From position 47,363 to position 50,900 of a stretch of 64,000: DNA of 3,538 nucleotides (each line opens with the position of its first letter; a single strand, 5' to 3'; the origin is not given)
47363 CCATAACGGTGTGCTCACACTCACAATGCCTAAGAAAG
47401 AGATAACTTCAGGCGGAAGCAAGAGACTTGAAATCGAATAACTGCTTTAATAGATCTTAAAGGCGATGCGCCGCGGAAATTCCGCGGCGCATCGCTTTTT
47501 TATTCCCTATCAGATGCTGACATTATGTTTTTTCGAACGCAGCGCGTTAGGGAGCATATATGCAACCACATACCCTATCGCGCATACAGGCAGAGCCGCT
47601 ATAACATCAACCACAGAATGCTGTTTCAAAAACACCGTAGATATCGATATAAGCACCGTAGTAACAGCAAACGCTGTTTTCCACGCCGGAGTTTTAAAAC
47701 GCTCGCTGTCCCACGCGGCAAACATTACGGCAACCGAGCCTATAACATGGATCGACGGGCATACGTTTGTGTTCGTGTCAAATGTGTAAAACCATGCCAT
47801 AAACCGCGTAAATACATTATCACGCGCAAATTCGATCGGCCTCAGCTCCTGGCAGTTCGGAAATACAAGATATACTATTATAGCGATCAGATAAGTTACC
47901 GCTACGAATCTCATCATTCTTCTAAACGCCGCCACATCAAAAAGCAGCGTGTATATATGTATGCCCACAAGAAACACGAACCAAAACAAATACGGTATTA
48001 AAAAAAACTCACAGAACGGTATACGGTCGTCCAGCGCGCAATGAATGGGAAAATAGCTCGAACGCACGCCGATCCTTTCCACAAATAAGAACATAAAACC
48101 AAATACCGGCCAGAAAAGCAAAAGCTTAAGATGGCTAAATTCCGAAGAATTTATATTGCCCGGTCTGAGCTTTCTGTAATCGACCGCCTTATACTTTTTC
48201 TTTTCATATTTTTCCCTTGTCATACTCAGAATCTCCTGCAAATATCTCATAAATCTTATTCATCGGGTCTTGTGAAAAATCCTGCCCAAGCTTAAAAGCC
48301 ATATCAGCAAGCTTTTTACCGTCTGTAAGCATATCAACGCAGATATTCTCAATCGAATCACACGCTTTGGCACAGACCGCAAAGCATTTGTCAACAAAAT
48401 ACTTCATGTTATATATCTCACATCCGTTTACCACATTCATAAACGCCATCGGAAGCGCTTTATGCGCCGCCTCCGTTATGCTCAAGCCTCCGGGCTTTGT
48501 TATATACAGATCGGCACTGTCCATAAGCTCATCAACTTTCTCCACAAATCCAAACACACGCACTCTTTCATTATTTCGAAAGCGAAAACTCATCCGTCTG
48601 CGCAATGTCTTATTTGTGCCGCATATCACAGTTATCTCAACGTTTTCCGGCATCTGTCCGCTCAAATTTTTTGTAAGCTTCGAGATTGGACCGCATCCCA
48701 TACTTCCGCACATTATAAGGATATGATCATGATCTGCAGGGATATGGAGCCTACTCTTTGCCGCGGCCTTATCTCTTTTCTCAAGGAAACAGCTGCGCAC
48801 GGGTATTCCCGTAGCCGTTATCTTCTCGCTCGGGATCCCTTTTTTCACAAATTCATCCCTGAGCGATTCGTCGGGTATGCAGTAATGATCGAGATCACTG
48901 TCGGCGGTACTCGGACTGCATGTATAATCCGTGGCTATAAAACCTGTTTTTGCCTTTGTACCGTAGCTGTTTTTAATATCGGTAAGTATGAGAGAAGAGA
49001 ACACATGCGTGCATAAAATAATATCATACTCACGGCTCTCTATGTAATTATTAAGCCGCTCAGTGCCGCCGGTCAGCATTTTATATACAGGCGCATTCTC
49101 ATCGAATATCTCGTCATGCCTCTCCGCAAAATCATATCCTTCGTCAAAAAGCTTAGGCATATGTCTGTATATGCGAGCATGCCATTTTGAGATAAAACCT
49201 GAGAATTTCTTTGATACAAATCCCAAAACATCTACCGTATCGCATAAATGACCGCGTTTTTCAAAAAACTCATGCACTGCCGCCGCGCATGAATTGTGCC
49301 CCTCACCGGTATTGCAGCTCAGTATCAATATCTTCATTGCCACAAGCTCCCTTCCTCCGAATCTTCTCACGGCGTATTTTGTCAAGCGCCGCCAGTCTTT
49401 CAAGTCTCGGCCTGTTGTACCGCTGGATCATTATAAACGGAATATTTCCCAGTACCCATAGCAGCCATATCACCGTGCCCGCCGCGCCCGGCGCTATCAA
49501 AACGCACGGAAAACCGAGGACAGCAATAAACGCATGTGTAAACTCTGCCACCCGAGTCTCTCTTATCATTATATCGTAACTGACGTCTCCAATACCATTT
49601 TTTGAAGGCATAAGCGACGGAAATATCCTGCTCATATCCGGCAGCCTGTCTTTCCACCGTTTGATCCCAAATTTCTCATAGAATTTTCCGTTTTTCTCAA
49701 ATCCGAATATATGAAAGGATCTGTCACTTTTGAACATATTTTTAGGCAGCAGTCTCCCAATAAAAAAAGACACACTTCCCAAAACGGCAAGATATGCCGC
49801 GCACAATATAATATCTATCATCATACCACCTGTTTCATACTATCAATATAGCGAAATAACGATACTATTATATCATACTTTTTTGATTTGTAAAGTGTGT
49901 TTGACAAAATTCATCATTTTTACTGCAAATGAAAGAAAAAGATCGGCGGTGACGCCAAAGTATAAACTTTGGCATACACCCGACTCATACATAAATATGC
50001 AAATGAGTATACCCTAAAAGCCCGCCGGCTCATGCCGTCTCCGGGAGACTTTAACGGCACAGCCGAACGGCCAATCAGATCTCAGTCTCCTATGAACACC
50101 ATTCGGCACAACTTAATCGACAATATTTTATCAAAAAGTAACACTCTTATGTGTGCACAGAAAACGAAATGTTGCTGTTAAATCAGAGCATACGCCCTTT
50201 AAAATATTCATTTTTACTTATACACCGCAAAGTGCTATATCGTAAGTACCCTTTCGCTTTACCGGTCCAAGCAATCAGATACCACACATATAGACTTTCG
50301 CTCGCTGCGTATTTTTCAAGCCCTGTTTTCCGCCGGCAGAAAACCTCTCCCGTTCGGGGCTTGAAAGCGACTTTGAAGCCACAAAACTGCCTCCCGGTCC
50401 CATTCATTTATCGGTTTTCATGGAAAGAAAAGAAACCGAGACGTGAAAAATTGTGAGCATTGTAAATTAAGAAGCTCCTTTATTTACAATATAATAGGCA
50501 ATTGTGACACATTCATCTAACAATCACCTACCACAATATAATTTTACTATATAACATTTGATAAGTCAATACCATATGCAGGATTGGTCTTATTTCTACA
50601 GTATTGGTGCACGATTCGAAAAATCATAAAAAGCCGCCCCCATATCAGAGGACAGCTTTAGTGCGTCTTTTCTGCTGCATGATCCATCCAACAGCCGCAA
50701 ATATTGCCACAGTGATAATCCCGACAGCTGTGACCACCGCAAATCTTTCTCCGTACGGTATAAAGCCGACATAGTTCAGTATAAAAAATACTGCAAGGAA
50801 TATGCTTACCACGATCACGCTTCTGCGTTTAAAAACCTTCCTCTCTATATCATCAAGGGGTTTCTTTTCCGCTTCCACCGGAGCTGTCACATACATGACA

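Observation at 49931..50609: Second LytTR direct-repeat promoter fires into an ORF-poor 0.6-kb stretch: candidate RNAIII-like quorum-sensing effector RNA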

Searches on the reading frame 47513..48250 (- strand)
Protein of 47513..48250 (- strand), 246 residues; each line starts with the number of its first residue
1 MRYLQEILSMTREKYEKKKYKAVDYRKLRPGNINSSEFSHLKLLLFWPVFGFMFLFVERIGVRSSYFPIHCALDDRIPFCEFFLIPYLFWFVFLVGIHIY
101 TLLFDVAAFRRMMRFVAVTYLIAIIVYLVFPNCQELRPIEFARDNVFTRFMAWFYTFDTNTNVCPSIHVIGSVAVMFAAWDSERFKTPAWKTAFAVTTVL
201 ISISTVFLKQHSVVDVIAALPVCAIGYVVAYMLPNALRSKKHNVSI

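Call 13: search_protein_families(library=pfam, proteins=[window:47513-48250:-])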
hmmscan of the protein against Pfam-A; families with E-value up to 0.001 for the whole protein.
window:47513-48250:- (246 aa): 2 families
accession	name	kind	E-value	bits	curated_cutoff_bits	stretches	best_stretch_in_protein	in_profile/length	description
PF14378.12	PAP2_3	-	1.1e-06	29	27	1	87-228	36-189/190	PAP2 superfamily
PF01569.27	PAP2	-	3.5e-05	24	27.2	1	153-232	40-120/130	PAP2 superfamily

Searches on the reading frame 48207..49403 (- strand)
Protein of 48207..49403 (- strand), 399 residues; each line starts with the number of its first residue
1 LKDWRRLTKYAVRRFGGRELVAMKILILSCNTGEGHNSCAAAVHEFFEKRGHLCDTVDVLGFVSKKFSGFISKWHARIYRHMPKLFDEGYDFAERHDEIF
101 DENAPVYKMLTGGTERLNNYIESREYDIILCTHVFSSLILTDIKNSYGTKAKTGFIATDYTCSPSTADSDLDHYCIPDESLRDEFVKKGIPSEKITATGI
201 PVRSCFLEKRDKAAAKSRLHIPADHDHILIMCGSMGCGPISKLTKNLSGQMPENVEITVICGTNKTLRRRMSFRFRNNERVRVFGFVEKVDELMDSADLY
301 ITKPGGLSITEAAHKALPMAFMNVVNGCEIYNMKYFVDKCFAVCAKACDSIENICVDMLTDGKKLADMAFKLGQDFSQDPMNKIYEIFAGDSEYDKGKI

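Call 13: search_protein_families(library=pfam, proteins=[window:48207-49403:-])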
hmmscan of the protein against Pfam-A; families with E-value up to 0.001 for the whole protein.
window:48207-49403:- (399 aa): 2 families
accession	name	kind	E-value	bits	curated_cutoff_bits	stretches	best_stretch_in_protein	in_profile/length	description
PF06925.17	MGDG_synth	-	2.9e-19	70.2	25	1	36-202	1-169/169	Monogalactosyldiacylglycerol (MGDG) synthase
PF04101.22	Glyco_tran_28_C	-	9.1e-11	42.5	22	1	228-351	2-133/166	Glycosyltransferase family 28 C-terminal domain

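Call 29: find_related_loci(query=window:48207-49403:-, collection=genome_contigs, flank=6000)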
Query window:48207-49403:- (399 aa) in genome_contigs; peptide patterns used: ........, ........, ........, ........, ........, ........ (x = any residue, [..] = any of these).
36 stretches matched a pattern, but none encodes a relative of the query by tblastn (E <= 1e-3).
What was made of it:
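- Tried and rejected: MGDG synthase against genome_contigs gave 0 hits (call 29).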

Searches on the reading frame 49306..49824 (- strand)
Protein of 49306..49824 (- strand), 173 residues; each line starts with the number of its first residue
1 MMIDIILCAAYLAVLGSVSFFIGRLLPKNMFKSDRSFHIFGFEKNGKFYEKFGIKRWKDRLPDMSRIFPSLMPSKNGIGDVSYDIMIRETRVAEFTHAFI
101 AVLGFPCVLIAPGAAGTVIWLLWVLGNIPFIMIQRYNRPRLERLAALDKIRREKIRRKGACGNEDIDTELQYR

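Call 13: search_protein_families(library=pfam, proteins=[window:49306-49824:-])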
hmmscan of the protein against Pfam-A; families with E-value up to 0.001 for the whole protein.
window:49306-49824:- (173 aa): 1 family
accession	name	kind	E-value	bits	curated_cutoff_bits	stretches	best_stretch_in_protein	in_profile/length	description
PF18927.5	CrtO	-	1.7e-29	103.1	27.3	1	35-145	3-121/123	Glycosyl-4,4'-diaponeurosporenoate acyltransferase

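Call 47: find_homologous_proteins(query=window:49306-49824:-, max_evalue=1e-20)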
Query window:49306-49824:- (173 aa): 297 proteins with E <= 1e-20 among 438 candidates; the best 120 are listed.
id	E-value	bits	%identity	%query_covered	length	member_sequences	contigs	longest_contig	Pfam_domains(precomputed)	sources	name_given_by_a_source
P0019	2.3e-110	384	99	99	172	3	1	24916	PF18927.6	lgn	-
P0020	8.1e-68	245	89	72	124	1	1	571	PF18927.6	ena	-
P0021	1.2e-67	245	69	88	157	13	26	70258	PF18927.6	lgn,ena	-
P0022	1.6e-67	244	71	88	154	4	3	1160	PF18927.6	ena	-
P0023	2.2e-53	198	56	99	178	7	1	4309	PF18927.6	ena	-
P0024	4.6e-45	171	70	66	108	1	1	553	PF18927.6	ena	-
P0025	3.9e-43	165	50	89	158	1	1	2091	PF18927.6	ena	-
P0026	2.9e-42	162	48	87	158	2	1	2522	PF18927.6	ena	-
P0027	1.1e-41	160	49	92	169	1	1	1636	PF18927.6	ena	-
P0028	1.4e-41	160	47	99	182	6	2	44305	PF18927.6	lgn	-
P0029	1.5e-41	160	55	80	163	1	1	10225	PF18927.6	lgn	-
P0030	2.5e-41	159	52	87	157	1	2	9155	PF18927.6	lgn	-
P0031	3.1e-41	159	54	84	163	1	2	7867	PF18927.6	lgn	-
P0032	4.3e-41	158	52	82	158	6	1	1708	PF18927.6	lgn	-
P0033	7.0e-41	158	52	82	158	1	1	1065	PF18927.6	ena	-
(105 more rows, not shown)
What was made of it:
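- Tried and rejected: The best named relatives of the neighbouring gene are Clostridia or Eubacteriales MAGs at about 45% identity (call 47).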

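Call 48: find_encoding_contigs(protein=P0021, flank=6000, max_places=6)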
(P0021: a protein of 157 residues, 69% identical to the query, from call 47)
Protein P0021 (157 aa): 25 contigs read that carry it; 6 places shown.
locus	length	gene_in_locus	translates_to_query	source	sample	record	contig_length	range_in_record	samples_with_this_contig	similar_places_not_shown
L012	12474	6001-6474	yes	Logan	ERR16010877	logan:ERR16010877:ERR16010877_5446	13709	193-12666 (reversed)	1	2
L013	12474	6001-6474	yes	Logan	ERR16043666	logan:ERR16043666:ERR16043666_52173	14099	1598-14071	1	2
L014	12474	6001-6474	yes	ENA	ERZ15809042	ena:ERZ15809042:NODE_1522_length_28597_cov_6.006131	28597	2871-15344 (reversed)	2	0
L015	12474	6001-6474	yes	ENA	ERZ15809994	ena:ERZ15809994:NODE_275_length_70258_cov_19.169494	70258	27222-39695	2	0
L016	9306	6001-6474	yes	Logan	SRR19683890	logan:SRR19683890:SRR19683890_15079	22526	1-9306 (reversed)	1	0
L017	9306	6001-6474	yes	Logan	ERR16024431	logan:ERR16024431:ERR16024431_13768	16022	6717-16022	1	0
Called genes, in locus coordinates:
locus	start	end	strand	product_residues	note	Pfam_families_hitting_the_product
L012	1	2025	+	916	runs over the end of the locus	PF00149:Metallophos, PF00041:fn3 (weak), PF13385:Laminin_G_3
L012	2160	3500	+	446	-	PF09479:Flg_new, PF00395:SLH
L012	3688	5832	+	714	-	PF07470:Glyco_hydro_88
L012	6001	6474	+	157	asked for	PF18927:CrtO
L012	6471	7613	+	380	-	PF06925:MGDG_synth, PF04101:Glyco_tran_28_C (weak)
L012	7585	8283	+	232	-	PF01569:PAP2 (weak)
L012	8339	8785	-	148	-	PF00011:HSP20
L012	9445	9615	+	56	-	-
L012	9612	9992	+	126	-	PF00825:Ribonuclease_P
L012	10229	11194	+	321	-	PF02096:60KD_IMP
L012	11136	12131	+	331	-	PF14804:Jag_N, PF13083:KH_KhpA-B, PF01424:R3H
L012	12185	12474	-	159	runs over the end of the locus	?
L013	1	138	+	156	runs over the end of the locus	-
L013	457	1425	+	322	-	PF00149:Metallophos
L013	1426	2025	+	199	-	PF00041:fn3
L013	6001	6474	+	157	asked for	PF18927:CrtO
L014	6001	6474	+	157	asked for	PF18927:CrtO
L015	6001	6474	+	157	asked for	PF18927:CrtO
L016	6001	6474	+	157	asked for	PF18927:CrtO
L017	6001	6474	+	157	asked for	PF18927:CrtO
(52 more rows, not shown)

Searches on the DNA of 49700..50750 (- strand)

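Call 5: search_rna_families(source=window, start=49700, end=50750, threshold=evalue, max_evalue=10, show_alignments=3)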
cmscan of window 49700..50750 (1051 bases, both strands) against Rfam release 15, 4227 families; matches with E-value up to 10: 5.
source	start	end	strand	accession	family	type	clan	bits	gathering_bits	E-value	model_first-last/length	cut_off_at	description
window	50140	50236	-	RF01202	sn2991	Gene; snRNA; snoRNA; CD-box;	-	23.7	60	0.12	1-98/98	no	Small nucleolar RNA sn2991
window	49876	49989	-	RF01487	rliI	Gene; sRNA;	-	23.2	45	0.0011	35-149/239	no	Listeria sRNA rliI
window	49925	50006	-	RF03563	mir-BART16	Gene; miRNA;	-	19.3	100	1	1-87/87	no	mir-BART16 microRNA precursor family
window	49865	49942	-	RF01442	S_pombe_snR90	Gene; snRNA; snoRNA; HACA-box;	-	18.5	80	6.5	1-158/158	no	small nucleolar RNA snR90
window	49889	49924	-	RF01156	SNORD123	Gene; snRNA; snoRNA; CD-box;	-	17.1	45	3.7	1-70/70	no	Small nucleolar RNA SNORD123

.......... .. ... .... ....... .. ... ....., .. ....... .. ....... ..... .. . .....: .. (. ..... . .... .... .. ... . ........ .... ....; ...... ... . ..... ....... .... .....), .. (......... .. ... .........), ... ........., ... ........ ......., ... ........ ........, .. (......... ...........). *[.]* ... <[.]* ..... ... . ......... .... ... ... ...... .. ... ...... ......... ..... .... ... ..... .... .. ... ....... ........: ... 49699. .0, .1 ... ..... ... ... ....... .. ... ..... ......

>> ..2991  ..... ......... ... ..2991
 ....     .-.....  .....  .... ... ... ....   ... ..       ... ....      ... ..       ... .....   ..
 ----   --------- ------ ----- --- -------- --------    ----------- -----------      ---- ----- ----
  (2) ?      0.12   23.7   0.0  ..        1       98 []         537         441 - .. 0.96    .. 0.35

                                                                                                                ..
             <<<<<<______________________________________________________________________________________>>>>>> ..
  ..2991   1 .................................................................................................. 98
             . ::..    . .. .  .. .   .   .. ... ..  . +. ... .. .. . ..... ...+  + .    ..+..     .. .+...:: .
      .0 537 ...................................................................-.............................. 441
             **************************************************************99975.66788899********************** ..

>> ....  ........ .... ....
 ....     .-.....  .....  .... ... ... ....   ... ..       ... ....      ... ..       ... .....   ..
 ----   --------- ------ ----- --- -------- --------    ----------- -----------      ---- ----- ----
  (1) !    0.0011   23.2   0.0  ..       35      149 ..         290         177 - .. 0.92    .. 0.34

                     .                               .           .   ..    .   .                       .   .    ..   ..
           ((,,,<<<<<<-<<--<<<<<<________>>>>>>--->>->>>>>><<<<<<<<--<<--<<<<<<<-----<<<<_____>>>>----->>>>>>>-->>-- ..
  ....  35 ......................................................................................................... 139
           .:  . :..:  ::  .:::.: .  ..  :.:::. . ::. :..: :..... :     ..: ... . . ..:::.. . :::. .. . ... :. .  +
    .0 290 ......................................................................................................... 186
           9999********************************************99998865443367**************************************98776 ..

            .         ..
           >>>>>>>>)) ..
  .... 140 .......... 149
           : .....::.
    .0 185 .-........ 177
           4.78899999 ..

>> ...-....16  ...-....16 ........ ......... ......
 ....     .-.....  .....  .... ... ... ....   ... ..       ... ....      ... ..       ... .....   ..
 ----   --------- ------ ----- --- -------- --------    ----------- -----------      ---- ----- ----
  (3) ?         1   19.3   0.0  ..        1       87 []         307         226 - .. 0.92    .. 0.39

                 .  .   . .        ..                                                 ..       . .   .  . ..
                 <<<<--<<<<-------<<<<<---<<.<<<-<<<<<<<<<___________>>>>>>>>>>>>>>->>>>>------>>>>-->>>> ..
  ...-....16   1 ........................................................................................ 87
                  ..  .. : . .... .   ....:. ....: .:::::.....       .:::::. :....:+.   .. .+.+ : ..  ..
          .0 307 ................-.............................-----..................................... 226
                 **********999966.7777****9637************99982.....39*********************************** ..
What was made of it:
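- On RNAIII (Rfam RF00503): In 49700-50750 at E≤10 it gave only sub-threshold matches (best: rliI at 23 bits against a cutoff of 45) (call 5).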

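Call 57: search_dna_similar(query=window:49925-50640:-, collection=plasmids, mode=distant, max_evalue=0.01, max_rows=10)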
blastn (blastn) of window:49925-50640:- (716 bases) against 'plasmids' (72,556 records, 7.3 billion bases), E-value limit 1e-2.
No match.

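Call 58: search_dna_similar(query=window:49925-50640:-, collection=phages, mode=distant, max_evalue=0.01, max_rows=10)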
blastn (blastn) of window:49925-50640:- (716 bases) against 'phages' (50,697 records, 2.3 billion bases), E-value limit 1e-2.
No match.
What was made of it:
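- Tried and rejected: No match (calls 57, 58).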

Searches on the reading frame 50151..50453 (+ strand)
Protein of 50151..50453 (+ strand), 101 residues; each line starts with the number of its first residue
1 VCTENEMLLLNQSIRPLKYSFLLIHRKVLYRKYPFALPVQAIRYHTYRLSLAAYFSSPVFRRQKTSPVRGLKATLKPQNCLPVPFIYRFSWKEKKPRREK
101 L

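Call 28: find_homologous_proteins(query=window:50151-50453:+, max_evalue=10)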
Query window:50151-50453:+ (101 aa): 1 proteins with E <= 10 among 1 candidates.
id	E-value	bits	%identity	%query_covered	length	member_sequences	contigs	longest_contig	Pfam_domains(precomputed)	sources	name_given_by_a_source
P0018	4.7e+0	26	47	48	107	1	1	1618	-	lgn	-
